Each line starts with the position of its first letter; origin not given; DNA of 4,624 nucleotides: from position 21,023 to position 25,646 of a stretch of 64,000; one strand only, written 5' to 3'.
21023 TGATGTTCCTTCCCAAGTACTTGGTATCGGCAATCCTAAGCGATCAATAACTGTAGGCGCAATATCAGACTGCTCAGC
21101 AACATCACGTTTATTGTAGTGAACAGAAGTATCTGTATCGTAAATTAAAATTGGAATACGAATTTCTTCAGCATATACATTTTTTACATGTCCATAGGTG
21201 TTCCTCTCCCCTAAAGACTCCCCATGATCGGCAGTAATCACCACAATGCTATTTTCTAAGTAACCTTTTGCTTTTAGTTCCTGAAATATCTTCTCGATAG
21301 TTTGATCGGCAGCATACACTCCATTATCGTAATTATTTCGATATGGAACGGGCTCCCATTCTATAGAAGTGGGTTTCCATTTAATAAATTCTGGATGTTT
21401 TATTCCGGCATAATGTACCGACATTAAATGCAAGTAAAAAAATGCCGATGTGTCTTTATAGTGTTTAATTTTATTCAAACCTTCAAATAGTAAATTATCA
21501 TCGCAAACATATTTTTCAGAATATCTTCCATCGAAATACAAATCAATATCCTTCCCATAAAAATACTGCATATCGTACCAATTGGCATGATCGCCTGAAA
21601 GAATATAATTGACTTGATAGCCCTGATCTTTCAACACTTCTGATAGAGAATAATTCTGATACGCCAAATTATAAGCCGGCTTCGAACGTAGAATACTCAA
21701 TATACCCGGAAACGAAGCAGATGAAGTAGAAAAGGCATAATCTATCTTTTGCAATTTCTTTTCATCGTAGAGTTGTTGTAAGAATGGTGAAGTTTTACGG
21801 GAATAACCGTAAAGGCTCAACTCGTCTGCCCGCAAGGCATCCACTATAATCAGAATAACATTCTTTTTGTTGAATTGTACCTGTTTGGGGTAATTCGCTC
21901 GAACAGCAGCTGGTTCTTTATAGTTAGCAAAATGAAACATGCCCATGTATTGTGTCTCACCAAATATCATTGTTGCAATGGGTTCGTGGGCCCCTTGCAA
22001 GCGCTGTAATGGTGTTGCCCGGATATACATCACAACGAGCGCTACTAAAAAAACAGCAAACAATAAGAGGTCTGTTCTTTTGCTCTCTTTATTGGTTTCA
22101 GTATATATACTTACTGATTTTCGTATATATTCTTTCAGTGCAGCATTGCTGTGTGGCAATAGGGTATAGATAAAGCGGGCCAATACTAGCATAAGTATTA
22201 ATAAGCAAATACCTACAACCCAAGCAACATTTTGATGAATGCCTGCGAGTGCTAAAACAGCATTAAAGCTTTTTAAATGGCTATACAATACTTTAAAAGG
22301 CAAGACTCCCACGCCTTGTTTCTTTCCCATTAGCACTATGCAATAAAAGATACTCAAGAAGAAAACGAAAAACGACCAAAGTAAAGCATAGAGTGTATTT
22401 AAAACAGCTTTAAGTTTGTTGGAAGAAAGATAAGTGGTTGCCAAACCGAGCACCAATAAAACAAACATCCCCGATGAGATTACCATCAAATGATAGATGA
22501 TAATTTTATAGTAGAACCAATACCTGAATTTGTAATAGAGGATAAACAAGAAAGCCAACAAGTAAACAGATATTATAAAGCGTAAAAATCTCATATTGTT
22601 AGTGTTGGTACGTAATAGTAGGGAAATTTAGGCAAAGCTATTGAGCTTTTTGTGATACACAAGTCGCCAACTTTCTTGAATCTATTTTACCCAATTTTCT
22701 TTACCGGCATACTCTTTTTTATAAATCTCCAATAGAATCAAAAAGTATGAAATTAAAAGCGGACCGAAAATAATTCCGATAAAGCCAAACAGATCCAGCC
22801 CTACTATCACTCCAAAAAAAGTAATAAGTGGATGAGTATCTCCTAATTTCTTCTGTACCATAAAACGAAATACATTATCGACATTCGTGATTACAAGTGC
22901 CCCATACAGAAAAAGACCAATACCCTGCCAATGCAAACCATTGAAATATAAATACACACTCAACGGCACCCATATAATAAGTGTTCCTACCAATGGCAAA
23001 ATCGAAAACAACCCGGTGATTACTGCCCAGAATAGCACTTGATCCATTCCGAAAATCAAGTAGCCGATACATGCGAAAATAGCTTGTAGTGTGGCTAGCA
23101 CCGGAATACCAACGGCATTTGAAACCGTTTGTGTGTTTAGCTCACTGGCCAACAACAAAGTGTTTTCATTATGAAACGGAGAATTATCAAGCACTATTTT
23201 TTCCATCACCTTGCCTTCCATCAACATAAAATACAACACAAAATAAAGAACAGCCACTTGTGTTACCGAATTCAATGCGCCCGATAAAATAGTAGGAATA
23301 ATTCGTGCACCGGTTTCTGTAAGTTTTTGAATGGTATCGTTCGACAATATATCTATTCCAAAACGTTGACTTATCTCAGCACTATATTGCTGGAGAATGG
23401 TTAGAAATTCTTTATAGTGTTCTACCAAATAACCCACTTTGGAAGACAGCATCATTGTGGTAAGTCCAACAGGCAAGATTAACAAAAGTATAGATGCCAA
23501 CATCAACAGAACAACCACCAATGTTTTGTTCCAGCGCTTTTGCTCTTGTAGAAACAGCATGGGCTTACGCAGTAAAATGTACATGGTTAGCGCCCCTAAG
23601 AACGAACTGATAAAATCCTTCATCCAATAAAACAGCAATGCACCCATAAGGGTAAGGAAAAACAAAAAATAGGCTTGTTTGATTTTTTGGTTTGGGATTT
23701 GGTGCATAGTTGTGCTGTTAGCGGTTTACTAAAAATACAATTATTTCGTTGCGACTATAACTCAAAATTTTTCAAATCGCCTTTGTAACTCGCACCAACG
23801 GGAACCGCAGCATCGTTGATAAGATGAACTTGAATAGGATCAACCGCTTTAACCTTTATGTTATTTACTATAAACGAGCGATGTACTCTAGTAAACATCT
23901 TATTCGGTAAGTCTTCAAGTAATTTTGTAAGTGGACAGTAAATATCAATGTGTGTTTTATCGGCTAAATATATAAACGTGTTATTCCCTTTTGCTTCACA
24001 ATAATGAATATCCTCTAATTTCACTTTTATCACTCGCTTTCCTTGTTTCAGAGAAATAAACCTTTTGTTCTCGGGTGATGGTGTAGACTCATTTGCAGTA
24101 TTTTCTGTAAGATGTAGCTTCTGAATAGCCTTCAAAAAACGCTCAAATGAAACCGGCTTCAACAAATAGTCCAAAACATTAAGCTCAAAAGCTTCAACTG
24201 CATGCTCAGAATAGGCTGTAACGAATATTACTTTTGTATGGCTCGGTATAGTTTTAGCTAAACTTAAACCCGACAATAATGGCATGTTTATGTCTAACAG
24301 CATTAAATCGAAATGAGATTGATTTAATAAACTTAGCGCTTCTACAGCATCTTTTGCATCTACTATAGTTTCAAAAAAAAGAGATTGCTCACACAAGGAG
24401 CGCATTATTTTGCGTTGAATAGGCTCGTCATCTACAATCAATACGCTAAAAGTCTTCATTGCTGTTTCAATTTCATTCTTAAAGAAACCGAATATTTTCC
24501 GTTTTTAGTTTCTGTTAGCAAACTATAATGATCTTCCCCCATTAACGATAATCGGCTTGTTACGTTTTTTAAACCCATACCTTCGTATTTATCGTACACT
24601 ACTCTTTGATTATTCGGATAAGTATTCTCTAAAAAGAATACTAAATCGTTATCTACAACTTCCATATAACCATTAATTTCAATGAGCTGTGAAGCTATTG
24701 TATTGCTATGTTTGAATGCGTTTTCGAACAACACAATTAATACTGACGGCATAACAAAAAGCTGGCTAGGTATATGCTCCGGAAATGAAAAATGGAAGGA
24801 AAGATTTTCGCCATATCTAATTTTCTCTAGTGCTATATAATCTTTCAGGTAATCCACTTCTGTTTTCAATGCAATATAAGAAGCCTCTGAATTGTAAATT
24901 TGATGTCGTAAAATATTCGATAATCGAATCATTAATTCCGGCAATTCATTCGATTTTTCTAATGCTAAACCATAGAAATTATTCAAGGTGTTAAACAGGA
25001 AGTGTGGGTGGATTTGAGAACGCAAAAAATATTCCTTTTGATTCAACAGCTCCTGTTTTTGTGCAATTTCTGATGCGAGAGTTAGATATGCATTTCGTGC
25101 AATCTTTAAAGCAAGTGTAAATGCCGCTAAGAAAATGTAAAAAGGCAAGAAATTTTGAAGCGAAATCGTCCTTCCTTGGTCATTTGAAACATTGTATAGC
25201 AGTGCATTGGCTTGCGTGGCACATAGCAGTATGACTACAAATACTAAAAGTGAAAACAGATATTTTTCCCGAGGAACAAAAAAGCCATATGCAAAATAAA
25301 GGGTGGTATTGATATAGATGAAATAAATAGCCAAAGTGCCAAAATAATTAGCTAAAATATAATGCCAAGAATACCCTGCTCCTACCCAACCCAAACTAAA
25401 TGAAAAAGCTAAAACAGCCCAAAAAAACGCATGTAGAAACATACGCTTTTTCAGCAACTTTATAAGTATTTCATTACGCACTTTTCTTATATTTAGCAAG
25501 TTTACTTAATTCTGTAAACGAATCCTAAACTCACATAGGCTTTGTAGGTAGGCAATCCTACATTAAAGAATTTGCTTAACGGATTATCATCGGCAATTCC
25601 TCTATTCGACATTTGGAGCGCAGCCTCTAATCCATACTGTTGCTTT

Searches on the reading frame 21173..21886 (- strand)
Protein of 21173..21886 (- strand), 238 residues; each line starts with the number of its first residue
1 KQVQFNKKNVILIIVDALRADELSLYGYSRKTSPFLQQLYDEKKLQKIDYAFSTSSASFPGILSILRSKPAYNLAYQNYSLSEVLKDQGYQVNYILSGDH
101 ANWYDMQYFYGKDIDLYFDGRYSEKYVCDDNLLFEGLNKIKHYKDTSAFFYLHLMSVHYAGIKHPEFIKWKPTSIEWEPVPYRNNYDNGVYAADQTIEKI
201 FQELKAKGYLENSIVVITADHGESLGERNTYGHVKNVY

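Call 86: search_solved_structures(query=window:21173-21886:-, max_evalue=0.001, show_alignments=3)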
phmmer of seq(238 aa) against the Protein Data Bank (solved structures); distinct sequences matched with E-value up to 0.001: 31.
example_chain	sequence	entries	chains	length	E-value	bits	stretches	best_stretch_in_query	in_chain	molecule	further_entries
4kav_A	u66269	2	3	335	2.4e-12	50.3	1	8-234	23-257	YhbX/YhjW/YijP/YjdB family protein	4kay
5fgn_A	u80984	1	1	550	7.8e-12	48.6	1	8-234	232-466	lipooligosaccharide phosphoethanolamine transferase A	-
4tn0_A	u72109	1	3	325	1.6e-10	44.3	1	5-233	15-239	UPF0141 protein yjdB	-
6bnc_A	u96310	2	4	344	2.3e-07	34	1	138-233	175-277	Phosphoethanolamine transferase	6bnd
6bne_A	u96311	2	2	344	2.4e-07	33.9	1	138-233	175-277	Phosphoethanolamine transferase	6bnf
7oz8_AAA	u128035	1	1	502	3.7e-07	33.3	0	187-228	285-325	Choline-sulfatase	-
6li5_A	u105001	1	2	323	1.9e-06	30.9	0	181-233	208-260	Probable phosphatidylethanolamine transferase Mcr-1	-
5grr_A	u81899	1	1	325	1.9e-06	30.9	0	181-233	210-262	Probable phosphatidylethanolamine transferase Mcr-1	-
5lrm_A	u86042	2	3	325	1.9e-06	30.9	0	181-233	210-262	phosphatidylethanolamine transferase Mcr-1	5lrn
5zjv_A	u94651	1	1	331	2.1e-06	30.8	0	181-233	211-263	Probable phosphatidylethanolamine transferase Mcr-1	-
5ylc_A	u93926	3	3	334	2.1e-06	30.8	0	181-233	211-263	Probable phosphatidylethanolamine transferase Mcr-1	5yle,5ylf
6li4_A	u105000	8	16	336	2.2e-06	30.8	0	181-233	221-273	Probable phosphatidylethanolamine transferase Mcr-1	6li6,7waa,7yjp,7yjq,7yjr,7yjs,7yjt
5k4p_A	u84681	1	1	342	2.3e-06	30.7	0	181-233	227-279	Probable phosphatidylethanolamine transferase Mcr-1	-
5gov_B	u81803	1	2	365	2.6e-06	30.5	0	181-233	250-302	Probable phosphatidylethanolamine transferase Mcr-1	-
6a7w_A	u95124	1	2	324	4.1e-06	29.9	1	8-233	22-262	Putative integral membrane protein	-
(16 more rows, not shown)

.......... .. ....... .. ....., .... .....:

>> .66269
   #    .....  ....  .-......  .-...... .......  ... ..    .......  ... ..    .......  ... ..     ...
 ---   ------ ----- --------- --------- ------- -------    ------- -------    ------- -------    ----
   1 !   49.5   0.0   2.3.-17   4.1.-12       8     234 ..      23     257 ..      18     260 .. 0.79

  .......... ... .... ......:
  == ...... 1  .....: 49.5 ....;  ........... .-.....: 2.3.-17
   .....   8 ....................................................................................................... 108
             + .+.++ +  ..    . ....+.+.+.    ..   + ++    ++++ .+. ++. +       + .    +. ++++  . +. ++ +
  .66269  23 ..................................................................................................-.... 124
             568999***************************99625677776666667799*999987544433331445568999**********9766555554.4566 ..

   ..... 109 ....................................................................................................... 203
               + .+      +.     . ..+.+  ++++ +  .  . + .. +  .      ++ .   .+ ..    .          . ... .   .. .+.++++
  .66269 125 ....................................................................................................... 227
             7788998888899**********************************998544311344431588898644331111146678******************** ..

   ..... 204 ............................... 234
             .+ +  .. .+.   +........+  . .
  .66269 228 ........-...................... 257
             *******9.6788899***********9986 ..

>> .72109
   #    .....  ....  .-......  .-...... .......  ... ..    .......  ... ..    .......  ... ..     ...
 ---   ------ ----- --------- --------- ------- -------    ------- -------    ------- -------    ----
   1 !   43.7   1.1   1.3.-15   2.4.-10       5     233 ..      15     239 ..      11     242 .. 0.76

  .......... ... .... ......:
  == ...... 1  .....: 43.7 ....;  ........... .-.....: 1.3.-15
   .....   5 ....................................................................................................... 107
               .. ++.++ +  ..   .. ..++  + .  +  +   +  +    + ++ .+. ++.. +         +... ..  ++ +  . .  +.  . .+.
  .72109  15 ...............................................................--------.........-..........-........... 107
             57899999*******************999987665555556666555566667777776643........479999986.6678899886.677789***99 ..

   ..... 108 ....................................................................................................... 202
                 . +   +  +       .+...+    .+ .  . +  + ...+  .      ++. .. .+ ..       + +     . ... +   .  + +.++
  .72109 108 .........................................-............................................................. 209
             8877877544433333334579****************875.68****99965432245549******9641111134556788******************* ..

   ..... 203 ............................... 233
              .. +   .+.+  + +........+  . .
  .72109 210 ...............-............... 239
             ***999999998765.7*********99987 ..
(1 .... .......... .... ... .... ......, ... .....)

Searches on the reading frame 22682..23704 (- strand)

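Call 69: search_protein_families(library=pfam, proteins=[window:22682-23704:-], max_evalue=0.0001)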
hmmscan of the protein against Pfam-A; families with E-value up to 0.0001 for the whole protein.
window:22682-23704:- (340 aa): 1 family
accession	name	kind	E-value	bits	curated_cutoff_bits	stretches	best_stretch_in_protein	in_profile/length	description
PF01594.21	AI-2E_transport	-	4.9e-40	138.1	34.3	1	13-328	2-326/327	AI-2E family transporter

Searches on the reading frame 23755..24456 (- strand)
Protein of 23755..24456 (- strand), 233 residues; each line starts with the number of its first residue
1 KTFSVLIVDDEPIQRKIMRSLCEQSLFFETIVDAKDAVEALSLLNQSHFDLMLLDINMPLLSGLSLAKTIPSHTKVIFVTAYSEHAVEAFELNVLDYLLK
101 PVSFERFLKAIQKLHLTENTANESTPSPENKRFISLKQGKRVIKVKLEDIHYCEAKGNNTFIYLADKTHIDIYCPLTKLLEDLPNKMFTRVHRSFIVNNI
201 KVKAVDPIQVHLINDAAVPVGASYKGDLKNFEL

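Call 69: search_protein_families(library=pfam, proteins=[window:23755-24456:-], max_evalue=0.0001)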
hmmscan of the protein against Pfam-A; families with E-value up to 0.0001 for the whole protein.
window:23755-24456:- (233 aa): 2 families
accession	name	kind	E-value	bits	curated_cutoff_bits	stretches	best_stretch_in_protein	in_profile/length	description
PF00072.30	Response_reg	-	1.2e-24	87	30.2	1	5-112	1-111/111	Response regulator receiver domain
PF04397.21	LytTR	-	2.2e-17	63.5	22.6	1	140-230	1-95/98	LytTr DNA-binding domain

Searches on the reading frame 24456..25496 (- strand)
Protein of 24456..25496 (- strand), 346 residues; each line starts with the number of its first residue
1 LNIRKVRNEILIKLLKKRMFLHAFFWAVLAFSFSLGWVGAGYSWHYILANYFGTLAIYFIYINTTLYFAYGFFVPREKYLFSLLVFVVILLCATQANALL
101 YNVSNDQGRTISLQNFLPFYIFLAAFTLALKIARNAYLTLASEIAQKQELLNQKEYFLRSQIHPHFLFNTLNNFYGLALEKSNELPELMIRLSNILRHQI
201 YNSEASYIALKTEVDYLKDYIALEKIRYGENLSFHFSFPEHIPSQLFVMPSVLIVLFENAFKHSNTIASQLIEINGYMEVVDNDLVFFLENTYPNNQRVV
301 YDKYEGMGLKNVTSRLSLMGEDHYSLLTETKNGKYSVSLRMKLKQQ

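Call 69: search_protein_families(library=pfam, proteins=[window:24456-25496:-], max_evalue=0.0001)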
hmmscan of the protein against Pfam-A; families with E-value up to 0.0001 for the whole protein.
window:24456-25496:- (346 aa): 1 family
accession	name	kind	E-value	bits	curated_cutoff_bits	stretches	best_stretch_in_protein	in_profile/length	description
PF06580.19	His_kinase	-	3e-22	79.1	25.2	1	157-232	5-81/81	Histidine kinase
